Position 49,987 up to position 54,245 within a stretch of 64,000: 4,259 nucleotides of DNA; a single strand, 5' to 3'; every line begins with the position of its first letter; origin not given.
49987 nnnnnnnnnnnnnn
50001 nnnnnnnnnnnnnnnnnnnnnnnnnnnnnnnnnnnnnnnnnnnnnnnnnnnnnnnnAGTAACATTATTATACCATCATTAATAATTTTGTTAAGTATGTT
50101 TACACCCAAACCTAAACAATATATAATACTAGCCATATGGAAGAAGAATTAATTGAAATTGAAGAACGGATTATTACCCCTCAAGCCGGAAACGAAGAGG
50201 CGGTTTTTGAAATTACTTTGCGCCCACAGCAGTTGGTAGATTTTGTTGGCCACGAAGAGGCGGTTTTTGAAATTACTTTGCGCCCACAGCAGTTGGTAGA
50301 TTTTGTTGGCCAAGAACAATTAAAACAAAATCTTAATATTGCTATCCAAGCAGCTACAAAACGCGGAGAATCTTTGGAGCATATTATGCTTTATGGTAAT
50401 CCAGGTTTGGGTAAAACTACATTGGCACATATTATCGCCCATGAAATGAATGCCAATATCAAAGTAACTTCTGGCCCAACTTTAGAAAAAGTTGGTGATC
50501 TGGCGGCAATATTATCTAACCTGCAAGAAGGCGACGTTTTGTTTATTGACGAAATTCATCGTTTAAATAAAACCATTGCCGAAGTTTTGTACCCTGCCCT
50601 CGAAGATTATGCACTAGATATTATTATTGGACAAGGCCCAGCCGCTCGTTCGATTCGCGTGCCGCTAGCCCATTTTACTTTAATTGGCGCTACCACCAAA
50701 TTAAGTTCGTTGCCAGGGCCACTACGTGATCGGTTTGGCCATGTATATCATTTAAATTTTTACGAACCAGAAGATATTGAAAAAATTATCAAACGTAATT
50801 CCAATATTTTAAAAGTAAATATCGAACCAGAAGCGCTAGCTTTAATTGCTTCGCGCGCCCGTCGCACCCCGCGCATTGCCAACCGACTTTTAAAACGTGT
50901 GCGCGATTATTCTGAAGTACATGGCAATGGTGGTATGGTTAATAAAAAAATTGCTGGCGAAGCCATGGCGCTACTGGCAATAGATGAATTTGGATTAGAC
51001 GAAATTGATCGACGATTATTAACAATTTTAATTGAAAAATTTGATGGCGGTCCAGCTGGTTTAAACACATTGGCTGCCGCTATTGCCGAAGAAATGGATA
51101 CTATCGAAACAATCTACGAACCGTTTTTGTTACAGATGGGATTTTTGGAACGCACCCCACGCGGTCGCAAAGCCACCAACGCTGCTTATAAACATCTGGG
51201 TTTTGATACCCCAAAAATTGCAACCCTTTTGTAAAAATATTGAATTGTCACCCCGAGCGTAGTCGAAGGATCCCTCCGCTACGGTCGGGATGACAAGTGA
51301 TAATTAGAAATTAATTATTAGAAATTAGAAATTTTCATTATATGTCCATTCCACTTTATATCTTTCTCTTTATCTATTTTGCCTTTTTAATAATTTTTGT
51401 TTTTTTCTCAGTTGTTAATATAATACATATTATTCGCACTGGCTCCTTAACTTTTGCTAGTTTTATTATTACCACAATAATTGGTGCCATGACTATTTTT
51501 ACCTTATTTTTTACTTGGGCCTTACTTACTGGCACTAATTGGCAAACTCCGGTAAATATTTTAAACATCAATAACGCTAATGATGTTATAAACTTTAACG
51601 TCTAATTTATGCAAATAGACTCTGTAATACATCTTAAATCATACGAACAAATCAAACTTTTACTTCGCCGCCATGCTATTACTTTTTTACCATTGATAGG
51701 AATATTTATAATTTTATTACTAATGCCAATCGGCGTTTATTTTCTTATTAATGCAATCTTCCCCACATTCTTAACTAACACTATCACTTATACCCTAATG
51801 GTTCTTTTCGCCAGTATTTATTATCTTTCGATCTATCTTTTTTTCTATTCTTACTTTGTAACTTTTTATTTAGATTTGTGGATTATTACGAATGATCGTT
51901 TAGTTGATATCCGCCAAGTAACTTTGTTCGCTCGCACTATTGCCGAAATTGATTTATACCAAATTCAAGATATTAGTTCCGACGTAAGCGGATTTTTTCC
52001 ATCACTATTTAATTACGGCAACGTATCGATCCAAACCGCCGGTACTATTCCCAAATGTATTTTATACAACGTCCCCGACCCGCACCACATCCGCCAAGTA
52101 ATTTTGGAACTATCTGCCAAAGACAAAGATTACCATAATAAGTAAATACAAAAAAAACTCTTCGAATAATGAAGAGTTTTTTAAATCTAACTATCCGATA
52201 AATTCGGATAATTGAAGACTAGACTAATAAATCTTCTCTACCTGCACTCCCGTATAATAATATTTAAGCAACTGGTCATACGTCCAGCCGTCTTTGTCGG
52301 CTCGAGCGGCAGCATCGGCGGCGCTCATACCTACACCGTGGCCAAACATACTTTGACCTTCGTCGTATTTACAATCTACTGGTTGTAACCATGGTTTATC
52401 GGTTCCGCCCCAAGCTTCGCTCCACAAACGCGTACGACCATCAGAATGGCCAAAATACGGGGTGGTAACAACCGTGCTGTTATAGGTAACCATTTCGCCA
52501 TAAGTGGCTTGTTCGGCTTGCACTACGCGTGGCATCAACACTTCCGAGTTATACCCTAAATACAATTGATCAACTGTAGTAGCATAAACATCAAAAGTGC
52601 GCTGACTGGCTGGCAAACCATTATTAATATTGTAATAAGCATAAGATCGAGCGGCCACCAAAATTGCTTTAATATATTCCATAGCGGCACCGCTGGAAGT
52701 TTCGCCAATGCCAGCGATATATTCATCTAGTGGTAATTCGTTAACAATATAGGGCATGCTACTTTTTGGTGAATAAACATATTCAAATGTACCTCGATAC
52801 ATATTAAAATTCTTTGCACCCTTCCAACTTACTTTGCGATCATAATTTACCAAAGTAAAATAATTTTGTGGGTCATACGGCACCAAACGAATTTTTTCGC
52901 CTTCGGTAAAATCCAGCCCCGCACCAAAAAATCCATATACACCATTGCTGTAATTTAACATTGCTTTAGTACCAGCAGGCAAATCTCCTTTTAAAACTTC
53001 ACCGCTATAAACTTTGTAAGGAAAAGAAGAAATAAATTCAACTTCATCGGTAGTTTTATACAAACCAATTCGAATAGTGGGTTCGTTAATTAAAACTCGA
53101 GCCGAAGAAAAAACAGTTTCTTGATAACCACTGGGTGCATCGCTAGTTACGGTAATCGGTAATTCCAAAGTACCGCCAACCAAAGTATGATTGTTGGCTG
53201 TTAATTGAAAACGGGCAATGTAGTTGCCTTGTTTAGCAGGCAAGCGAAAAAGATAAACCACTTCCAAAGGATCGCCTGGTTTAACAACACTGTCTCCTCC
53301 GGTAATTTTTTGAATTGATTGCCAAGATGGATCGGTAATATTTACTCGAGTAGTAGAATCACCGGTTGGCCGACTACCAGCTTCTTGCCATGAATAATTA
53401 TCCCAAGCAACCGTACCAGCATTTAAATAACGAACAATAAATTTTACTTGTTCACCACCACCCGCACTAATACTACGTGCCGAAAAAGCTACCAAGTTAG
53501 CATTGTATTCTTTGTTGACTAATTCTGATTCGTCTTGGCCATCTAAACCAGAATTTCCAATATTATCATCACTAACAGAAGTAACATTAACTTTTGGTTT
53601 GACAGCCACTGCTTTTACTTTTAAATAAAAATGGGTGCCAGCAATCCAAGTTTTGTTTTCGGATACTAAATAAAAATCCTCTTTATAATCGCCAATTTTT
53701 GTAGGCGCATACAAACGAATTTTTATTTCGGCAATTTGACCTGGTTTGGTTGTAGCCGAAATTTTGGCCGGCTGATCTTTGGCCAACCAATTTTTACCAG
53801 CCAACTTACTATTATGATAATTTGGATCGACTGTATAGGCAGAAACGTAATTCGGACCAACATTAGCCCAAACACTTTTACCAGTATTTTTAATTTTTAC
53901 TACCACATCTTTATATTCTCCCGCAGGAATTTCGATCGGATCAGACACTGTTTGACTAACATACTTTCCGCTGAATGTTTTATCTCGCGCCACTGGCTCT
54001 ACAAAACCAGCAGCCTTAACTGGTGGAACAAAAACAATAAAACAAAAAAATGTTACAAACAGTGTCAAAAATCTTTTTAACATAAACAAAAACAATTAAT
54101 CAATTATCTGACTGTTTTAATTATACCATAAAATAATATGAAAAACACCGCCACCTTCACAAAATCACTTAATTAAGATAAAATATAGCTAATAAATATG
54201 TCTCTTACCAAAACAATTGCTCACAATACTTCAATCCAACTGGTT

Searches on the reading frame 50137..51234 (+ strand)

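Call 12: search_protein_families(library=pfam, proteins=[window:50137-51234:+], max_evalue=0.01)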
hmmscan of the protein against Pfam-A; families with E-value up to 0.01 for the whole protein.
window:50137-51234:+ (365 aa): 24 families
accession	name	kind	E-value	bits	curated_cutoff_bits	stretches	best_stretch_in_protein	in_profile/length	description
PF05496.18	RuvB_N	-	8.7e-76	253.5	27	1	48-206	1-159/159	Holliday junction DNA helicase RuvB P-loop domain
PF05491.19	RuvB_C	-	6.6e-26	90.5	24.7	1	284-354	1-71/72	RuvB C-terminal winged helix domain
PF17864.7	AAA_lid_4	-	2.9e-25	88.2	27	1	209-283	1-74/74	RuvB AAA lid domain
PF00004.35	AAA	-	1.9e-20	74.1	21.2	1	83-206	1-129/131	ATPase family associated with various cellular activities (AAA)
PF07728.20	AAA_5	-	3.5e-11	43.7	22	1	82-200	1-139/139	AAA domain (dynein-related subfamily)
PF13191.12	AAA_16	-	2.6e-06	28.5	32.6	1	56-111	2-56/167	AAA ATPase domain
PF01078.27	Mg_chelatase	-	3.2e-06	27.1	20.3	1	53-101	2-43/207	Magnesium chelatase, subunit ChlI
PF05673.19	DUF815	-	6e-06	26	23.8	1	50-140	24-116/249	Protein of unknown function (DUF815)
PF20720.3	nSTAND3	-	4.7e-05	23.6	27.2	1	70-139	7-73/155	Novel STAND NTPase 3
PF00308.24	Bac_DnaA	-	0.00015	22.4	23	1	56-107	10-61/162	Bacterial DnaA ATPAse domain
PF00910.28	RNA_helicase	-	0.00018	22.4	21.5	1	83-146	1-64/105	RNA helicase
PF06068.19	TIP49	-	0.00022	21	23.8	0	55-111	25-81/347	TIP49 P-loop domain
PF13401.12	AAA_22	-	0.00028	21.6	27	0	82-103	7-28/130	AAA domain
PF00158.32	Sigma54_activat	-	0.0006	20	20.2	0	65-105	7-47/168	Sigma-54 interaction domain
PF02367.23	TsaE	-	0.00063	20.1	26.6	1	72-115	16-55/128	Threonylcarbamoyl adenosine biosynthesis protein TsaE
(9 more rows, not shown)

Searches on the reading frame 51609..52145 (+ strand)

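Call 12: search_protein_families(library=pfam, proteins=[window:51609-52145:+], max_evalue=0.01)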
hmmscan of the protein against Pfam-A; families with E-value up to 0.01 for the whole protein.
window:51609-52145:+ (178 aa): 1 family
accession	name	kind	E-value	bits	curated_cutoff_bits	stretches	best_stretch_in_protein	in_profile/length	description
PF03703.20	bPH_2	-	6.6e-06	26.7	22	1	92-163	7-76/78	Bacterial PH domain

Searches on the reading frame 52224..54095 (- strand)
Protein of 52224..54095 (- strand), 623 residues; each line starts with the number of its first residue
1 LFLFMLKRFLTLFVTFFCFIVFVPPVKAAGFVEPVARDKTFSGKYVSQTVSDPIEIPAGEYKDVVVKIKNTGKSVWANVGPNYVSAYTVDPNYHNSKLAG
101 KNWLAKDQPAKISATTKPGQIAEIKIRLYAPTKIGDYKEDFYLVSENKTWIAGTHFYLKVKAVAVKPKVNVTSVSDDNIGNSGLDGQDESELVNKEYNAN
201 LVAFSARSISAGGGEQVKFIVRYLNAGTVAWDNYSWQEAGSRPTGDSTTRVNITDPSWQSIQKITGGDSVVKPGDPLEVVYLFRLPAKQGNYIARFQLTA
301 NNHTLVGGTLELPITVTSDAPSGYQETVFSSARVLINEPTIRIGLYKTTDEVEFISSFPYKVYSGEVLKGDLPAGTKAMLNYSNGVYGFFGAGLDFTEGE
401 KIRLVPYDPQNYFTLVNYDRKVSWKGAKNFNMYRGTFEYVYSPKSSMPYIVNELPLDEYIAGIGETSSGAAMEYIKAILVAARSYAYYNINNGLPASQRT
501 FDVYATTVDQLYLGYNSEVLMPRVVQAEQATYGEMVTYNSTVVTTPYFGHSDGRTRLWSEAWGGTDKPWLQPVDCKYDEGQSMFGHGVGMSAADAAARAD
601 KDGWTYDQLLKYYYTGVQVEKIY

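Call 39: search_protein_families(library=pfam, proteins=[window:52224-54095:-], max_evalue=0.001)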
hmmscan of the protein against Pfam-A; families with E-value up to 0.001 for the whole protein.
window:52224-54095:- (623 aa): 2 families
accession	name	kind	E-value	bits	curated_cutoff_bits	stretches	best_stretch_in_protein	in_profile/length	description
PF08486.15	SpoIID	-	3.9e-12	47.1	23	1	450-538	7-97/97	Stage II sporulation protein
PF16158.11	N_BRCA1_IG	-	1.6e-11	45.1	28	1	49-160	1-106/108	Ig-like domain from next to BRCA1 gene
